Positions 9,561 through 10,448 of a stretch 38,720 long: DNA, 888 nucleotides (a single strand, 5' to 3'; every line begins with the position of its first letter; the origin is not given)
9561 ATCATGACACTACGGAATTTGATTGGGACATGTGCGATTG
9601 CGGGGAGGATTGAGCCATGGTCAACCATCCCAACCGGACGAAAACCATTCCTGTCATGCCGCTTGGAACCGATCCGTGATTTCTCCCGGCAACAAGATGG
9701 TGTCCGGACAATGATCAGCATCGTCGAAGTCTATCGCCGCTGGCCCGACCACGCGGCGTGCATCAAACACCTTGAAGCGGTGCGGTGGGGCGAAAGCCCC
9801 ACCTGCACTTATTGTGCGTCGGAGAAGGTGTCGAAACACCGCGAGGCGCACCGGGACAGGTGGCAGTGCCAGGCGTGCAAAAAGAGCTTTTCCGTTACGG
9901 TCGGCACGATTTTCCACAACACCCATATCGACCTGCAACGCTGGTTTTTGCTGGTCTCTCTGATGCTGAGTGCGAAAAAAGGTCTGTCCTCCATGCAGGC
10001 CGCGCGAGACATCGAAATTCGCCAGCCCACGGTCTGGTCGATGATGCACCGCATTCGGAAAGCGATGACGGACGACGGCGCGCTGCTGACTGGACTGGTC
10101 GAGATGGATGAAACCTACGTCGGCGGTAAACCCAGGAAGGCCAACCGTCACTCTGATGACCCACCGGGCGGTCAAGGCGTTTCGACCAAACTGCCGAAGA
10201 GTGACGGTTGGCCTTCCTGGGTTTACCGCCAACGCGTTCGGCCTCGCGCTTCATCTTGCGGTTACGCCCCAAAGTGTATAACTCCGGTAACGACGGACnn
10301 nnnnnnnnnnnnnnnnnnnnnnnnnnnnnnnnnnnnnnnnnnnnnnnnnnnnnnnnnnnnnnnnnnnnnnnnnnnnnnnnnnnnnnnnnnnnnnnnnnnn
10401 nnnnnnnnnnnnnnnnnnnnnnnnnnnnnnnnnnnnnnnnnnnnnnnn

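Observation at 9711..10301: Truncated IS1595-type transposase (Zn-ribbon + HTH only) in the small-terminase position, ending in a perfect 33-bp inverted repeat just upstream of terL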

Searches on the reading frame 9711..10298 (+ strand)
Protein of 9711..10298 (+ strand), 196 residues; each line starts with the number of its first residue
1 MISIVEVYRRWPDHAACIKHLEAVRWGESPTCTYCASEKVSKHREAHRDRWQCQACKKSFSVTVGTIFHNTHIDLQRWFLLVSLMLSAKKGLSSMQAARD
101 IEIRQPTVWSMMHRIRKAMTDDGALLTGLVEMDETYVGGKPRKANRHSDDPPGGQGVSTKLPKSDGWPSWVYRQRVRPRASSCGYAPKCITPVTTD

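Call 7: search_protein_families(library=pfam, proteins=[window:9711-10298:+], max_evalue=0.01)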
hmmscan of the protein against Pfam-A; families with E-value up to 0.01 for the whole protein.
window:9711-10298:+ (196 aa): 2 families
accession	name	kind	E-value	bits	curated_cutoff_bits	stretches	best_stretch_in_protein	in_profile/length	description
PF12760.12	Zn_ribbon_IS1595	-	2.3e-08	34.3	25.4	1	13-58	2-45/46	Transposase zinc-ribbon domain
PF12762.13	DDE_Tnp_IS1595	-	0.001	19.5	27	1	126-148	2-24/153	ISXO2-like transposase domain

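Call 8: search_protein_families(library=phrogs, proteins=[window:9711-10298:+], max_evalue=0.01)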
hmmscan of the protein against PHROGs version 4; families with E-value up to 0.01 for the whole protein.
window:9711-10298:+ (196 aa): 2 families
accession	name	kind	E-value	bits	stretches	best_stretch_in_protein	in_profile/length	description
phrog_25593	-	unknown function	1.8e-27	97.4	1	11-149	21-162/344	-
phrog_9697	-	unknown function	0.0094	16.7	0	93-146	24-80/164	-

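Call 10: search_dna_similar(query=window:9711-10298:+, collection=phages, mode=protein, max_rows=40, max_evalue=0.001)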
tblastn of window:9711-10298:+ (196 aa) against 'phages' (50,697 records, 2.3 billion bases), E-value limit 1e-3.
Records with a match: 5; places in all: 5; records where one place covers at least 80% of the query: 0.
Best place of each record, by identity: <60% 5.
By first word of the organism name: Bacteriophage 3; Streptococcus 2.
By host as written in the record: - 3; Streptococcus gallolyticus BSJ31 1; Streptococcus gallolyticus BSJ27 1.
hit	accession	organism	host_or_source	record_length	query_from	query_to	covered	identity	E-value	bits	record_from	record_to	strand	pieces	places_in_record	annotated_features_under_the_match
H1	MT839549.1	Bacteriophage sp.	human fecal samples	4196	3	147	74%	43.8%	9e-31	123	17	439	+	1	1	record has no annotation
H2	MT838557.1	Bacteriophage sp.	human fecal samples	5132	3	149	75%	35.1%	2e-22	100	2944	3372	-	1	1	record has no annotation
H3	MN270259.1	Streptococcus phage phi-SgaBSJ31_rum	Streptococcus gallolyticus BSJ31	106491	25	136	57%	29.3%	8e-6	51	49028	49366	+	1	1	transposase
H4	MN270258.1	Streptococcus phage phi-SgaBSJ27_rum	Streptococcus gallolyticus BSJ27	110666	25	136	57%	29.3%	8e-6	51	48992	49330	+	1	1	transposase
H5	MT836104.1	Bacteriophage sp.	human fecal samples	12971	3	124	62%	25.0%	1e-6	53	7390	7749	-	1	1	record has no annotation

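Call 12: find_homologous_proteins(query=window:9711-10298:+)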
Query window:9711-10298:+ (196 aa): 1720 proteins with E <= 0.001 among 1792 candidates; the best 120 are listed.
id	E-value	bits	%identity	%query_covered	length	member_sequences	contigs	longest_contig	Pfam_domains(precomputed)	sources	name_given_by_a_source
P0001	6.6e-103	361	96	83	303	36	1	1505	PF12760.13,PF12762.14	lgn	-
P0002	1.3e-90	321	82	84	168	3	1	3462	PF12760.13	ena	-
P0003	1.2e-87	311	81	83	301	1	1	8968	PF12760.13,PF12762.14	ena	-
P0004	6.8e-87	308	80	83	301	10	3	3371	PF12760.13,PF12762.14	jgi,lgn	jgi:transposase-like protein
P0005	1.9e-86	307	80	83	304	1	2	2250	PF12760.13,PF12762.14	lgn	-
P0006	6.4e-86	305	80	82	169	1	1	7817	PF12760.13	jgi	jgi:transposase-like protein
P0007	1.7e-85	304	79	84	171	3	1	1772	PF12760.13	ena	-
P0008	1.8e-84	301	82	78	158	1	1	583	PF12760.13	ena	-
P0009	7.4e-84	299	79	83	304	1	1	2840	PF12760.13,PF12762.14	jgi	jgi:transposase-like protein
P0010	9.4e-84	298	78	83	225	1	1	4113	PF12760.13,PF12762.14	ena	-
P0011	1.0e-83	298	79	83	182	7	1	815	PF12760.13,PF12762.14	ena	-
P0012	3.4e-83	296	77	83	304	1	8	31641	PF12760.13,PF12762.14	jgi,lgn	-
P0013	4.5e-83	296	77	83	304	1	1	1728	PF12760.13,PF12762.14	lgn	-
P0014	1.4e-82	294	76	83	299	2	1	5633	PF12760.13,PF12762.14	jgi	jgi:transposase-like protein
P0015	7.3e-82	292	75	83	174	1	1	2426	PF12760.13,PF12762.14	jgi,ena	jgi:transposase-like protein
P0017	1.8e-81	291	75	82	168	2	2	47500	PF12760.13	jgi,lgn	jgi:transposase-like protein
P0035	1.8e-78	281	92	68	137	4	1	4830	PF12760.13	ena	-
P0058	1.4e-74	268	95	63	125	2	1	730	PF12760.13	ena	-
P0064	7.0e-74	266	74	79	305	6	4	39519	PF12760.13,PF12762.14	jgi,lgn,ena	jgi:transposase-like protein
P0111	6.9e-70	253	73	76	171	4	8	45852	PF12760.13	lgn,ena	-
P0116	1.3e-69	252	62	94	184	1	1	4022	PF12760.13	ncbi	ncbi:MAG: IS1595 family transposase [Candidatus Dormibacteria bacterium]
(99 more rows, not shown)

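Call 14: find_encoding_contigs(protein=P0001, flank=5000)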
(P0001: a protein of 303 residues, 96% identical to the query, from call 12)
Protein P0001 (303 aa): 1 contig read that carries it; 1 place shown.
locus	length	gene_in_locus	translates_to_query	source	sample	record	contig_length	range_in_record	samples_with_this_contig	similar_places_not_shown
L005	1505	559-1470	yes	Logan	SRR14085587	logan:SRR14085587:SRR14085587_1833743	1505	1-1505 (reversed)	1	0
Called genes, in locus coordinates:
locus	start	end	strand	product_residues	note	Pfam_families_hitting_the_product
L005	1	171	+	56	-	?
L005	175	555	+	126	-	-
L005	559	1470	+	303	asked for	PF12760:Zn_ribbon_IS1595, PF12762:DDE_Tnp_IS1595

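Call 18: find_encoding_contigs(protein=P0002, flank=4000, max_places=3)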
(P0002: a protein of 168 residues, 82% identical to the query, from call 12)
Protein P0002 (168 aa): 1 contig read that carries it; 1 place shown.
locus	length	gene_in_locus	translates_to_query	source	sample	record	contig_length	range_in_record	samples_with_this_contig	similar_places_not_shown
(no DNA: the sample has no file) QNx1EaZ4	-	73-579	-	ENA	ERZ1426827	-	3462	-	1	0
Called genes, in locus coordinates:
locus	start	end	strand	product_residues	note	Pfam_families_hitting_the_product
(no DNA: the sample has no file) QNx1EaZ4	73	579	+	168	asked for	PF12760:Zn_ribbon_IS1595 (weak)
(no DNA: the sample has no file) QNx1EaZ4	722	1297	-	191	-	-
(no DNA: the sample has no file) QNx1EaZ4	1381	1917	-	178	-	-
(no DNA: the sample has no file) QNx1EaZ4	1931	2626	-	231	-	PF00684:DnaJ_CXXCXGXG (weak), PF19474:DUF6011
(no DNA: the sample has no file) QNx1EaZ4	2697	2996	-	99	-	-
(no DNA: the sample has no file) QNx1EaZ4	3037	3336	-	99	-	-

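Call 19: find_encoding_contigs(protein=P0017, flank=6000, max_places=3)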
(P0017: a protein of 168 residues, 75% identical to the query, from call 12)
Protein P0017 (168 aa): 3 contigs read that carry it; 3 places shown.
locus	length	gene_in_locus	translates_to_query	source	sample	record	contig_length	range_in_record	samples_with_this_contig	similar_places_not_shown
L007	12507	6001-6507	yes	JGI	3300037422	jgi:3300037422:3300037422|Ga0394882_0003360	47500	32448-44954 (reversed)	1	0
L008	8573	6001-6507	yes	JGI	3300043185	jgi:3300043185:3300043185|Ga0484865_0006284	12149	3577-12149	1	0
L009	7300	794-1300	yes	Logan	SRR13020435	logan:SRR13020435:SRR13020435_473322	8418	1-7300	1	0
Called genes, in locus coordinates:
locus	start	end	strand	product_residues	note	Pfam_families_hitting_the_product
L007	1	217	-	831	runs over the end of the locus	-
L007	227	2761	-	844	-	PF05204:Hom_end (weak), PF14528:LAGLIDADG_3, PF17289:Terminase_6C (weak)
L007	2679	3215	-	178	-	-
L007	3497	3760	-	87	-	-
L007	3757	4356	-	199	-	-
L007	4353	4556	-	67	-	-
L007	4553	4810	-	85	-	-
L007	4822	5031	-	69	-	-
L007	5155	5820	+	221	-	-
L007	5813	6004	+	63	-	-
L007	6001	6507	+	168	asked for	PF12760:Zn_ribbon_IS1595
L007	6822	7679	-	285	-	-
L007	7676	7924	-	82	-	-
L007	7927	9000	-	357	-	PF07120:DUF1376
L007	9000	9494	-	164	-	PF25680:Mom (weak)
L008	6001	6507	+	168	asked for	PF12760:Zn_ribbon_IS1595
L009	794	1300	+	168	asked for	PF12760:Zn_ribbon_IS1595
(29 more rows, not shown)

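Call 25: find_encoding_contigs(protein=P0064, flank=5000, max_places=4)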
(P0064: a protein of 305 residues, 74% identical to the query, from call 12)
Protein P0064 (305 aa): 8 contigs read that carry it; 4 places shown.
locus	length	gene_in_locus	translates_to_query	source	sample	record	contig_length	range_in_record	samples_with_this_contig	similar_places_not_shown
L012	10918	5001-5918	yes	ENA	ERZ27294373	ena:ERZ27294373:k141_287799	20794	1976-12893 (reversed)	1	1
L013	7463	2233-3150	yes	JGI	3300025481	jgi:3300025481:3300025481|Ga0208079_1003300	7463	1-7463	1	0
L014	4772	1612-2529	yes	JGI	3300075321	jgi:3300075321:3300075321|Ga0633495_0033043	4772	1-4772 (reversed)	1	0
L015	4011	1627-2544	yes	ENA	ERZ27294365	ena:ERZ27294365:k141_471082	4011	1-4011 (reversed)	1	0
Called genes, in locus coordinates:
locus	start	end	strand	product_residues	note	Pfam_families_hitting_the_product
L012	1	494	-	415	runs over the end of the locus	PF02899:Phage_int_SAM_1 (faint), PF13495:Phage_int_SAM_4 (faint), PF00589:Phage_integrase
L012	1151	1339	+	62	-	-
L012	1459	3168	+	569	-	PF03432:Relaxase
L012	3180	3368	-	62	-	-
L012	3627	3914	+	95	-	-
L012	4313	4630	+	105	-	-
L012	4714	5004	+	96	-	-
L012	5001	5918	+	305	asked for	PF12760:Zn_ribbon_IS1595, PF12762:DDE_Tnp_IS1595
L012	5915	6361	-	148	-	-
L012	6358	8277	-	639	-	PF02534:T4SS-DNA_transf, PF10412:TrwB_AAD_bind, PF12696:TraG-D_C, PF00004:AAA, PF17866:AAA_lid_6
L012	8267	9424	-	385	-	PF02534:T4SS-DNA_transf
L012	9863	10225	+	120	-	PF21983:NikA-like, PF05713:MobC (weak)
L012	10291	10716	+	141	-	-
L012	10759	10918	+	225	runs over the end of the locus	PF01656:CbiA, PF09140:MipZ (faint), PF13614:AAA_31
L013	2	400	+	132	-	?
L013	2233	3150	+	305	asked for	PF12760:Zn_ribbon_IS1595, PF12762:DDE_Tnp_IS1595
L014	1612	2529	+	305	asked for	PF12760:Zn_ribbon_IS1595, PF12762:DDE_Tnp_IS1595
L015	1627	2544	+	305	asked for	PF12760:Zn_ribbon_IS1595, PF12762:DDE_Tnp_IS1595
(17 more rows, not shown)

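Call 26: find_encoding_contigs(protein=P0012, flank=5000, max_places=8)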
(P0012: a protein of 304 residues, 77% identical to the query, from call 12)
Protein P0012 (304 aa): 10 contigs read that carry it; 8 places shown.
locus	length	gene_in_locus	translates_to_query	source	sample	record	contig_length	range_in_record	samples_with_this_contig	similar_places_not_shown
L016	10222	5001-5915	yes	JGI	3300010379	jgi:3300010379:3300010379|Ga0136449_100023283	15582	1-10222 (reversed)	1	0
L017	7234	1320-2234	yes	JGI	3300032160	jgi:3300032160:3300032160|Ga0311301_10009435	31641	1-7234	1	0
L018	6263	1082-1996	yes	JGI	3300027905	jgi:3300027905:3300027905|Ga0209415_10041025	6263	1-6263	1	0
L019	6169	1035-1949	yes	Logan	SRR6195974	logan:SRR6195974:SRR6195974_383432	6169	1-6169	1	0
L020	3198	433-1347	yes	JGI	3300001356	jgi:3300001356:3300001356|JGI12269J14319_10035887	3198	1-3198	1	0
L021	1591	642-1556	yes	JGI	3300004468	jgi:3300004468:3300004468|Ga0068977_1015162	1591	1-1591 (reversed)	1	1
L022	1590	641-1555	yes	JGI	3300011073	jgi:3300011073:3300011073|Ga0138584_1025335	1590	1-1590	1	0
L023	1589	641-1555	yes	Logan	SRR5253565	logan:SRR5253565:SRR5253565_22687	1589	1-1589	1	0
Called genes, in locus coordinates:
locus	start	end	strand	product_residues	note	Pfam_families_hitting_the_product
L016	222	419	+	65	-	-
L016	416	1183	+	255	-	-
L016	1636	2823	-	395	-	PF02515:CoA_transf_3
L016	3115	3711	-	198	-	-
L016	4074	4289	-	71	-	-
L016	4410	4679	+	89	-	-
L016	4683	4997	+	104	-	-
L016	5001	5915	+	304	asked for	PF12760:Zn_ribbon_IS1595, PF12762:DDE_Tnp_IS1595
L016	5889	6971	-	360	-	PF00589:Phage_integrase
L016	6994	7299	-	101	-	-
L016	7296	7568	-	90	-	-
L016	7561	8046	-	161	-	-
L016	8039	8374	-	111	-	-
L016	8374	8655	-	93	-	-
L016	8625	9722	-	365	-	PF07505:DUF5131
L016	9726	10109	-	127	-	-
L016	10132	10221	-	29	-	?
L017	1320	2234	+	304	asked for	PF12760:Zn_ribbon_IS1595, PF12762:DDE_Tnp_IS1595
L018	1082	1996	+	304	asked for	PF12760:Zn_ribbon_IS1595, PF12762:DDE_Tnp_IS1595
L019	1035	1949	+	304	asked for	PF12760:Zn_ribbon_IS1595, PF12762:DDE_Tnp_IS1595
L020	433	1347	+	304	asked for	PF12760:Zn_ribbon_IS1595, PF12762:DDE_Tnp_IS1595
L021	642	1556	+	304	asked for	PF12760:Zn_ribbon_IS1595, PF12762:DDE_Tnp_IS1595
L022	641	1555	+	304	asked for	PF12760:Zn_ribbon_IS1595, PF12762:DDE_Tnp_IS1595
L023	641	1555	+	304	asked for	PF12760:Zn_ribbon_IS1595, PF12762:DDE_Tnp_IS1595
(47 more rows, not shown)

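Call 27: find_encoding_contigs(protein=P0111, flank=5000, max_places=8)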
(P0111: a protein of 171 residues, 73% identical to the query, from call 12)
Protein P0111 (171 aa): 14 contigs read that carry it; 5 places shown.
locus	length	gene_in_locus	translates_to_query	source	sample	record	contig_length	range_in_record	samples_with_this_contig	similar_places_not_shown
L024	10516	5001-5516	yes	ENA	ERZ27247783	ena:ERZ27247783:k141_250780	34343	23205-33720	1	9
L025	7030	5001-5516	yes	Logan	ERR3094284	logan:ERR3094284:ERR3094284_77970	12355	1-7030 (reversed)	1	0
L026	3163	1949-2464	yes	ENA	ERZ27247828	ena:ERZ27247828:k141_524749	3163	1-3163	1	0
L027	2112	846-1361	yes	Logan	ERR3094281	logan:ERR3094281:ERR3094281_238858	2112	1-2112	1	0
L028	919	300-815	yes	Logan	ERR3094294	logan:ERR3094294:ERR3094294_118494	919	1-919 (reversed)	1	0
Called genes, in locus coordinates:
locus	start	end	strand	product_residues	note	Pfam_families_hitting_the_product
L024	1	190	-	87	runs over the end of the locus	-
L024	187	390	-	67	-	-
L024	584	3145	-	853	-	PF14528:LAGLIDADG_3 (faint)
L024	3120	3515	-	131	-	-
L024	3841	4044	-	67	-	-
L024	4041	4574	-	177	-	PF20901:Sf6_terminase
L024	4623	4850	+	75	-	-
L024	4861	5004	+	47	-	-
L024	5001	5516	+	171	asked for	PF12760:Zn_ribbon_IS1595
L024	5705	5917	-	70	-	-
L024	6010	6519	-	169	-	PF20057:DUF6456 (weak)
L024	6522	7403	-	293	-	-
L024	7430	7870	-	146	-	-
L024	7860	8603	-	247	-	-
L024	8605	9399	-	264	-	PF07120:DUF1376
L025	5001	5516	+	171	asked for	PF12760:Zn_ribbon_IS1595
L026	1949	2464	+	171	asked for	PF12760:Zn_ribbon_IS1595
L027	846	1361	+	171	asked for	PF12760:Zn_ribbon_IS1595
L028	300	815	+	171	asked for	PF12760:Zn_ribbon_IS1595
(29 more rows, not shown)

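Call 37: find_encoding_contigs(protein=P0035, flank=5000, max_places=3)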
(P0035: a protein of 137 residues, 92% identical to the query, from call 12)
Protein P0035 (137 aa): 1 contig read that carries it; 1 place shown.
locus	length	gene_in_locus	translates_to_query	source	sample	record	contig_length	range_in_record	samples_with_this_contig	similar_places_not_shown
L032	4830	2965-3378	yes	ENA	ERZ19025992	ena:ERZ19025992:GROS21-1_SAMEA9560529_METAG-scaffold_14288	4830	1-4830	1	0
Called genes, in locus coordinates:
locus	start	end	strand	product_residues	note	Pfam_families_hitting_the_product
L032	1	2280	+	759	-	?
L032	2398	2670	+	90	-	-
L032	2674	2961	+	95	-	-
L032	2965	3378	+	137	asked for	PF12760:Zn_ribbon_IS1595 (weak)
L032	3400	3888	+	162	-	PF02086:MethyltransfD12 (weak)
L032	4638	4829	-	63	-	?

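Call 38: find_encoding_contigs(protein=P0058, flank=5000, max_places=3)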
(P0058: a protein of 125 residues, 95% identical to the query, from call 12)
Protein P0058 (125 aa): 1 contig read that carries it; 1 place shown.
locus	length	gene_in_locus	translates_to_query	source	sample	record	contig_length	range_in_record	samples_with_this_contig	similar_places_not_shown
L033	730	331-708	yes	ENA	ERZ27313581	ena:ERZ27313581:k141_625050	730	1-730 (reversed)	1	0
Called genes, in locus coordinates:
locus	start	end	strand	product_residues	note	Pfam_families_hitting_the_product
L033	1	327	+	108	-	?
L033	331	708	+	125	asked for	PF12760:Zn_ribbon_IS1595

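Call 67: find_related_loci(query=P0001, collection=viral_contigs, flank=3000)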
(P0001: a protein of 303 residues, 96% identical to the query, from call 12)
Query P0001 (303 aa) in viral_contigs; peptide patterns used: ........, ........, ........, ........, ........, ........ (x = any residue, [..] = any of these).
13 stretches matched a pattern; 13 encode a relative of the query (tblastn E <= 1e-3); 12 distinct loci.
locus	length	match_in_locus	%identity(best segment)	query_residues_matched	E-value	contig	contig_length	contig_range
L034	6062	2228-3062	98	1-303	2e-162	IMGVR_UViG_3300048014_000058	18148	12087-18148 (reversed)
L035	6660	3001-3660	92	1-230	5e-144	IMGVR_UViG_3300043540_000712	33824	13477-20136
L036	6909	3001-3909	57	1-300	3e-109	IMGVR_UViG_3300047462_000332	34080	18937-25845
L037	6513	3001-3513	91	1-170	4e-104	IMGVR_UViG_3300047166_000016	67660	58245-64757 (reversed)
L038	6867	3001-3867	48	1-294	1e-86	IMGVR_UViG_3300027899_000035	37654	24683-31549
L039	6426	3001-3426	80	1-142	7e-77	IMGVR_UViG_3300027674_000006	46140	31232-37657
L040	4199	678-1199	66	1-168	7e-77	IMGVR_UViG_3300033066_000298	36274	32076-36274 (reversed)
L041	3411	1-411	92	15-303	2e-75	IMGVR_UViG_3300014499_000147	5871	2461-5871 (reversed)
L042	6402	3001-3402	79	1-135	5e-72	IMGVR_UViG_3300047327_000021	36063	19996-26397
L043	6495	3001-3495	64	1-159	3e-68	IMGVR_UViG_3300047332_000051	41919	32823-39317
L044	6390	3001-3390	68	1-131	3e-58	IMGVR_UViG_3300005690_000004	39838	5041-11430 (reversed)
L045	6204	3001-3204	94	236-303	3e-38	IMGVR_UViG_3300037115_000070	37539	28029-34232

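Call 79: search_protein_families(library=ncbifam, proteins=[window:9711-10298:+, P0001, L016:4683-4994:+, L016:4410-4676:+], max_evalue=0.01)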
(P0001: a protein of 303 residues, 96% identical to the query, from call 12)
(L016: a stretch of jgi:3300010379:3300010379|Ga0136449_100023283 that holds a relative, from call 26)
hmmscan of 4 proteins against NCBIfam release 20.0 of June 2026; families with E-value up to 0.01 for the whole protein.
window:9711-10298:+ (196 aa): 5 families
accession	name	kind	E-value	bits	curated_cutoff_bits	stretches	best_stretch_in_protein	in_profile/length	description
NF033547.1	transpos_IS1595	equivalog_domain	1.3e-22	80.7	75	1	70-149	1-82/215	IS1595 family transposase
NF033558.1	transpos_IS1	equivalog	1.5e-05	25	100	1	32-143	1-113/199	IS1 family transposase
NF050000.1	IS1_IS1595_Zn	domain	0.00035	21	28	1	32-61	1-32/34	IS1/IS1595 family N-terminal zinc-binding domain-containing protein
NF048018.1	IS256_N_4Cys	domain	0.0014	19.2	27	1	32-60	2-31/31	transposase-like zinc-binding domain-containing protein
NF033550.5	transpos_ISL3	equivalog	0.0017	17.5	180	1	46-136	45-133/370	ISL3 family transposase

P0001 (303 aa): 5 families
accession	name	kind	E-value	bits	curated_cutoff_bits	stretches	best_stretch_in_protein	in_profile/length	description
NF033547.1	transpos_IS1595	equivalog_domain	2.5e-53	181.1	75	1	70-284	1-215/215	IS1595 family transposase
NF033558.1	transpos_IS1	equivalog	1.1e-06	28.8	100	1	32-143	1-113/199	IS1 family transposase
NF050000.1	IS1_IS1595_Zn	domain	0.00032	21.2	28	1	32-61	1-32/34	IS1/IS1595 family N-terminal zinc-binding domain-containing protein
NF048018.1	IS256_N_4Cys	domain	0.00054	20.5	27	1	32-60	2-31/31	transposase-like zinc-binding domain-containing protein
NF033550.5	transpos_ISL3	equivalog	0.0018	17.4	180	1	46-136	45-133/370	ISL3 family transposase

L016:4683-4994:+ (104 aa): 0 families

L016:4410-4676:+ (89 aa): 0 families
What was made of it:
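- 9711..10197 (+): 5' part of the IS1595-family transposase gene (codons 1-162): zinc ribbon, HTH and the start of the DDE domain. Pfam and NCBIfam hits (calls 7, 79).
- On IS1595 family insertion sequence: Only Pfam profile positions 2-24 of 153 (19.5 bits, below the cut-off of 27) and NCBIfam positions 1-82 of 215 are present (calls 7, 79).
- Checked: NCBIfam transpos_IS1595 scores 80.7 bits (cut-off 75) on profile positions 1-82 of 215 (call 79).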
